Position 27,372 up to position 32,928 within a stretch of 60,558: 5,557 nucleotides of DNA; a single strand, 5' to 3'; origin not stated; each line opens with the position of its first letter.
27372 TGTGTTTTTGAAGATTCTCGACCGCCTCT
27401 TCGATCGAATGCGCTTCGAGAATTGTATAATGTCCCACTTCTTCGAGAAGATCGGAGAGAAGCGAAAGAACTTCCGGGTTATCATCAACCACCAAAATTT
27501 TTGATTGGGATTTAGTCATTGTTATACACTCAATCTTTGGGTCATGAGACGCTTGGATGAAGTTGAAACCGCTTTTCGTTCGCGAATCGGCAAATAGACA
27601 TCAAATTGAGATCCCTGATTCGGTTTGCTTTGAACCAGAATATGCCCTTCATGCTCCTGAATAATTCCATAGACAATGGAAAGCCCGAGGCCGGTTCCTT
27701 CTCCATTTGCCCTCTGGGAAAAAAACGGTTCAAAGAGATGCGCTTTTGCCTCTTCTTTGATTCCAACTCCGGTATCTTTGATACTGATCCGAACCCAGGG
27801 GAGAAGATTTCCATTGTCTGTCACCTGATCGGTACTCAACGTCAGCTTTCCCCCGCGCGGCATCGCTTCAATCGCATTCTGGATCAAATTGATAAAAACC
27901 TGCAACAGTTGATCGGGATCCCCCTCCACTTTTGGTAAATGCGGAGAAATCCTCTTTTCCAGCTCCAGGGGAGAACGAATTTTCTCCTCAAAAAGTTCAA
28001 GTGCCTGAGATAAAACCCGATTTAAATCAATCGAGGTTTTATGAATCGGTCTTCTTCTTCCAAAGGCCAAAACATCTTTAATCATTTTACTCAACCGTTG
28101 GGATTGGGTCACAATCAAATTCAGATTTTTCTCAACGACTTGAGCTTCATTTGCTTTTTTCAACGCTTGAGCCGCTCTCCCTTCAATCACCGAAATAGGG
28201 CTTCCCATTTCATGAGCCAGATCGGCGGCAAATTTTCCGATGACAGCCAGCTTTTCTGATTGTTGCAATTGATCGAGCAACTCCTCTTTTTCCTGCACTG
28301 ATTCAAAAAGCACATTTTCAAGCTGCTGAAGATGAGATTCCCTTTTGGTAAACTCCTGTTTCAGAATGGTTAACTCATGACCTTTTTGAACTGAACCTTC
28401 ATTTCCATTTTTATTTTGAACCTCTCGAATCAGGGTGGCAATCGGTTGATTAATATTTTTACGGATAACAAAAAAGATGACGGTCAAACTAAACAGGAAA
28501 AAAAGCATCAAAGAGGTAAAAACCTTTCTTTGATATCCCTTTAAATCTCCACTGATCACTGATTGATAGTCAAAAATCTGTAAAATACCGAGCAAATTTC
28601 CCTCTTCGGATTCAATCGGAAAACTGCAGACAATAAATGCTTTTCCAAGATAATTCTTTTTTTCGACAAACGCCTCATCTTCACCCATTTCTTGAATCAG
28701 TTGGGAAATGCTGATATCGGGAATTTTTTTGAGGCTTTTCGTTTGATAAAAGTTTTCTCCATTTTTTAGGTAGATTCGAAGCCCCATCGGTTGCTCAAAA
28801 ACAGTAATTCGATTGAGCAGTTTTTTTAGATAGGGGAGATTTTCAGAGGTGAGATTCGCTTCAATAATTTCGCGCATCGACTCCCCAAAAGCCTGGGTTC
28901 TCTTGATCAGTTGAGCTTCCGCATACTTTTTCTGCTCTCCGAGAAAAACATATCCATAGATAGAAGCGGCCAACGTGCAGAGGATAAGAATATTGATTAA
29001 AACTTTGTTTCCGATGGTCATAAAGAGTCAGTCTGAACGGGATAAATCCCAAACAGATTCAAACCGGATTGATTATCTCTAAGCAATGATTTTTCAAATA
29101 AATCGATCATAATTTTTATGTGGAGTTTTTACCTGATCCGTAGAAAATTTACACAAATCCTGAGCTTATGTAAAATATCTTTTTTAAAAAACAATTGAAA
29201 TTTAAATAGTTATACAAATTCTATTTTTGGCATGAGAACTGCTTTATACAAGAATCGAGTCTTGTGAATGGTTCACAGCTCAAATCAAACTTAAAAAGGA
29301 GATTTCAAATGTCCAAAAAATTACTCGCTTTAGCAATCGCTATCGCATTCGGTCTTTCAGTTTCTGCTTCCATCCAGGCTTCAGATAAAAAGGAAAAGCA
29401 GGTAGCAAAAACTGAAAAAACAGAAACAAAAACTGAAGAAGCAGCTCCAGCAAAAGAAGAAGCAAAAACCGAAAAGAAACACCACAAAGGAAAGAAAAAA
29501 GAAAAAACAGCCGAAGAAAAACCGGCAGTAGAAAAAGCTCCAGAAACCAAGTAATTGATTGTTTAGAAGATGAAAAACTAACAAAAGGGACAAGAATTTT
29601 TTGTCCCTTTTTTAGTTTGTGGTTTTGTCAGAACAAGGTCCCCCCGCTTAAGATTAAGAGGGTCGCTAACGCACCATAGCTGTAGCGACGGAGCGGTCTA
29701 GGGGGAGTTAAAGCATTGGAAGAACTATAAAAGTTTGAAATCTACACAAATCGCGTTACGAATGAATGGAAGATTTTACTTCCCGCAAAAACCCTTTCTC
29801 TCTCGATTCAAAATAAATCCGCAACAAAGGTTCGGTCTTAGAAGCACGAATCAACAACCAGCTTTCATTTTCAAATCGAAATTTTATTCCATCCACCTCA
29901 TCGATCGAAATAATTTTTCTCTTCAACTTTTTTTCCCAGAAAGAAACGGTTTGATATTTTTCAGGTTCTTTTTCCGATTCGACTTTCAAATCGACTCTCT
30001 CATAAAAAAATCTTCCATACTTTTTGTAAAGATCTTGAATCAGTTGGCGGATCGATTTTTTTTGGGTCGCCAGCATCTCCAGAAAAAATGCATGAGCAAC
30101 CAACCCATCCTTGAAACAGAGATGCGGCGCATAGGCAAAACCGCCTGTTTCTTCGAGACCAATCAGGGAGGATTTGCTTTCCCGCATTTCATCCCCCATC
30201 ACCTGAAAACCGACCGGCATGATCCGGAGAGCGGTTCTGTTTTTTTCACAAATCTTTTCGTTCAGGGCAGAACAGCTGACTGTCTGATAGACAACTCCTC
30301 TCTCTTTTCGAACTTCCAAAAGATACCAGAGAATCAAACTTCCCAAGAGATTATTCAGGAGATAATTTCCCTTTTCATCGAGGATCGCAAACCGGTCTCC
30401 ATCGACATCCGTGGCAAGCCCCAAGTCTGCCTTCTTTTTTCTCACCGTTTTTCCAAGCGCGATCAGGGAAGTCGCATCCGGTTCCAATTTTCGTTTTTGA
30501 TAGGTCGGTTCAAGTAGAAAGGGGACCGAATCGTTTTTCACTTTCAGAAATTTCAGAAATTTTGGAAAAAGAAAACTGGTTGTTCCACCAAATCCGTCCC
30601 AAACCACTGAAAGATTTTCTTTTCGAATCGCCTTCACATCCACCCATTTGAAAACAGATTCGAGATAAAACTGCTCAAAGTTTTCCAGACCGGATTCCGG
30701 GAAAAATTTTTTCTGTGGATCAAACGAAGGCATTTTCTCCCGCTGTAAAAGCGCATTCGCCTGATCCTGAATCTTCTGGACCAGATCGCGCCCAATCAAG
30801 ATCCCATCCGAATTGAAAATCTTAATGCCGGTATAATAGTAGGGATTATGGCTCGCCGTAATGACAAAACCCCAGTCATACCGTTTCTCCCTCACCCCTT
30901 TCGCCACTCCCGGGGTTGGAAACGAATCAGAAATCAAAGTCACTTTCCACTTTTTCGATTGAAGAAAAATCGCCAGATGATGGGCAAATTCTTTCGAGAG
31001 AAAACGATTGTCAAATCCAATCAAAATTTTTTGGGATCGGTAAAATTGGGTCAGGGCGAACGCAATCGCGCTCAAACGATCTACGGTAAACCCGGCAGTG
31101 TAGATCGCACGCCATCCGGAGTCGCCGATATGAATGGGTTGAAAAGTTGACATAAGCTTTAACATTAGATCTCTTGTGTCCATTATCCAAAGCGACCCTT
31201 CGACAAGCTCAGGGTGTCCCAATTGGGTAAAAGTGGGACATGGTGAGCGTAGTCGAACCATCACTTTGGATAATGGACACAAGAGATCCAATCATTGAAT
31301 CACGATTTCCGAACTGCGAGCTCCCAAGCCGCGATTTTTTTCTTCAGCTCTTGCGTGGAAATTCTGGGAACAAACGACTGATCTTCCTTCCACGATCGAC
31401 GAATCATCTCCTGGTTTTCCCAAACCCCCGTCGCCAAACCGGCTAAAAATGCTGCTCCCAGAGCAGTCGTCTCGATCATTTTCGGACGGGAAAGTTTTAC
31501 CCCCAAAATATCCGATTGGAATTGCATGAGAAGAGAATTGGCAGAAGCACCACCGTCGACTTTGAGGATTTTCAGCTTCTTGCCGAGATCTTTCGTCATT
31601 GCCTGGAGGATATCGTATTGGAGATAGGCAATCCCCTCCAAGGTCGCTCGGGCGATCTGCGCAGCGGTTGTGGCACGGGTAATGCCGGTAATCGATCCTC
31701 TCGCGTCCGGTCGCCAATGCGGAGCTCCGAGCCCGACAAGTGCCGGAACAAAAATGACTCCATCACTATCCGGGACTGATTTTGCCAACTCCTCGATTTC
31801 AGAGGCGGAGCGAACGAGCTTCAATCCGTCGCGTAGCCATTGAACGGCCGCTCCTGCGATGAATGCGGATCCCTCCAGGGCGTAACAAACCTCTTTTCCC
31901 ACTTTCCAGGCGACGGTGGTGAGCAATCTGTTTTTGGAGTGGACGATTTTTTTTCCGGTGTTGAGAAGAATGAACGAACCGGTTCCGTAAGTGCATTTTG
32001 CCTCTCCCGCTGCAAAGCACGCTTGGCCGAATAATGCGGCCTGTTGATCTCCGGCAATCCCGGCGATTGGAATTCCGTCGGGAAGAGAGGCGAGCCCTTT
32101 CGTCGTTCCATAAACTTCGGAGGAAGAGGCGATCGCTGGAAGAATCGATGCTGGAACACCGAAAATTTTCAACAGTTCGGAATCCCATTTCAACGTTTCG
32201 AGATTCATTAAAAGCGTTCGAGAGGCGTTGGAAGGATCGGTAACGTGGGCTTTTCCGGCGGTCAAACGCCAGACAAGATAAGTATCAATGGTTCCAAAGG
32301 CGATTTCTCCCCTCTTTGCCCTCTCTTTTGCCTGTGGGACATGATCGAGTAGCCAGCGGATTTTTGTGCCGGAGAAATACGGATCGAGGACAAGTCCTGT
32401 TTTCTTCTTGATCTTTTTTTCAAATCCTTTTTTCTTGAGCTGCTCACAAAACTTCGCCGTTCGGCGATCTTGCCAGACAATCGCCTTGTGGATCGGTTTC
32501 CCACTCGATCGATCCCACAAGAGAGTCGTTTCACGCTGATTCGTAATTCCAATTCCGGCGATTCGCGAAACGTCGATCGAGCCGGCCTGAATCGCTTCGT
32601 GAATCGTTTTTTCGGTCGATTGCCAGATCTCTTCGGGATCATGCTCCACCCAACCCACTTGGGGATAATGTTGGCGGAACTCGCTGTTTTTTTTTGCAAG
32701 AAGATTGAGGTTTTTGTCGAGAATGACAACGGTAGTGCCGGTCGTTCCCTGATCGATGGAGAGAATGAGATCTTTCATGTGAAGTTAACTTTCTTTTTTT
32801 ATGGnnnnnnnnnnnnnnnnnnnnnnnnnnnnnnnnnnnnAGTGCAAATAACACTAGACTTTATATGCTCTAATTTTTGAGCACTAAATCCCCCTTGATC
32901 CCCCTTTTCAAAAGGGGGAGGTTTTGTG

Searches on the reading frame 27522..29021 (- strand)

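Call 9: search_protein_families(library=pfam, proteins=[window:27522-29021:-], max_evalue=0.001)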
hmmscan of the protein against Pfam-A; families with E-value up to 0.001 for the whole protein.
window:27522-29021:- (499 aa): 3 families
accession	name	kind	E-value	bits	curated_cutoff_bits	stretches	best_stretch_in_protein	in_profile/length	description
PF02518.31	HATPase_c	-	7e-26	91.3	26.4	1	367-480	1-110/111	Histidine kinase-, DNA gyrase B-, and HSP90-like ATPase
PF00512.31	HisKA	-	1.3e-09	38.4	26.9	1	262-323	3-63/66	His Kinase A (phospho-acceptor) domain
PF14501.12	HATPase_c_5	-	0.00021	21.6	22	1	372-466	6-91/102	GHKL domain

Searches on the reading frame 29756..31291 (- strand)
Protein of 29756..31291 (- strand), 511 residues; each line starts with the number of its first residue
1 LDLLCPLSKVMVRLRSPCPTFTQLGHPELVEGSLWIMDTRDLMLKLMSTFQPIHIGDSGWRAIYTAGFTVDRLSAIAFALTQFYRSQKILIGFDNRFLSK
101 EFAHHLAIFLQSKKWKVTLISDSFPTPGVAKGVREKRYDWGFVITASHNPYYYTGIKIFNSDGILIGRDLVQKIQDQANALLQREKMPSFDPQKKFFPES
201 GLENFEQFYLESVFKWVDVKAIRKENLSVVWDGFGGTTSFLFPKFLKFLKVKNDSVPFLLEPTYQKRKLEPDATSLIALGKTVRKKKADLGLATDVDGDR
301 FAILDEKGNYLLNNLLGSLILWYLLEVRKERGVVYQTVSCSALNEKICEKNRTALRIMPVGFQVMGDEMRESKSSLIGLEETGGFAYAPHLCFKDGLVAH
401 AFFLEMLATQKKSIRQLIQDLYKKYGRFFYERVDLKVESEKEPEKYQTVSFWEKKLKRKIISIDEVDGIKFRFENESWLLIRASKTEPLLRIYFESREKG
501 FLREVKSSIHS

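Call 9: search_protein_families(library=pfam, proteins=[window:29756-31291:-], max_evalue=0.001)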
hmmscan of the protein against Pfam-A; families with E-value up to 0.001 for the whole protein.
window:29756-31291:- (511 aa): 4 families
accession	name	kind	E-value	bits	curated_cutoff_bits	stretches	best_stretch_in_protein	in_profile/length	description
PF02878.22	PGM_PMM_I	-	8.1e-27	94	22.5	1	55-181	4-134/138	Phosphoglucomutase/phosphomannomutase, alpha/beta/alpha domain I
PF02880.22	PGM_PMM_III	-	2.4e-17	63.5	20.7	1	316-425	5-115/115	Phosphoglucomutase/phosphomannomutase, alpha/beta/alpha domain III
PF02879.22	PGM_PMM_II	-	5.5e-16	59.4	29.3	1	208-308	2-103/103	Phosphoglucomutase/phosphomannomutase, alpha/beta/alpha domain II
PF00408.26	PGM_PMM_IV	-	1.7e-06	28.4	23.1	1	465-506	22-62/68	Phosphoglucomutase/phosphomannomutase, C-terminal domain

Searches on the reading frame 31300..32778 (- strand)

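Call 53: search_protein_families(library=pfam, proteins=[window:31300-32778:-], max_evalue=0.01)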
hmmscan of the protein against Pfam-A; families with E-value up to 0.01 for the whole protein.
window:31300-32778:- (492 aa): 2 families
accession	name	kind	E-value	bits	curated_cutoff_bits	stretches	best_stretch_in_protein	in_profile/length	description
PF00370.27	FGGY_N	-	4.5e-80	269.2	28.8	1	5-251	2-245/245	FGGY family of carbohydrate kinases, N-terminal domain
PF02782.22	FGGY_C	-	9.6e-43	146.7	27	1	260-449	1-197/198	FGGY family of carbohydrate kinases, C-terminal domain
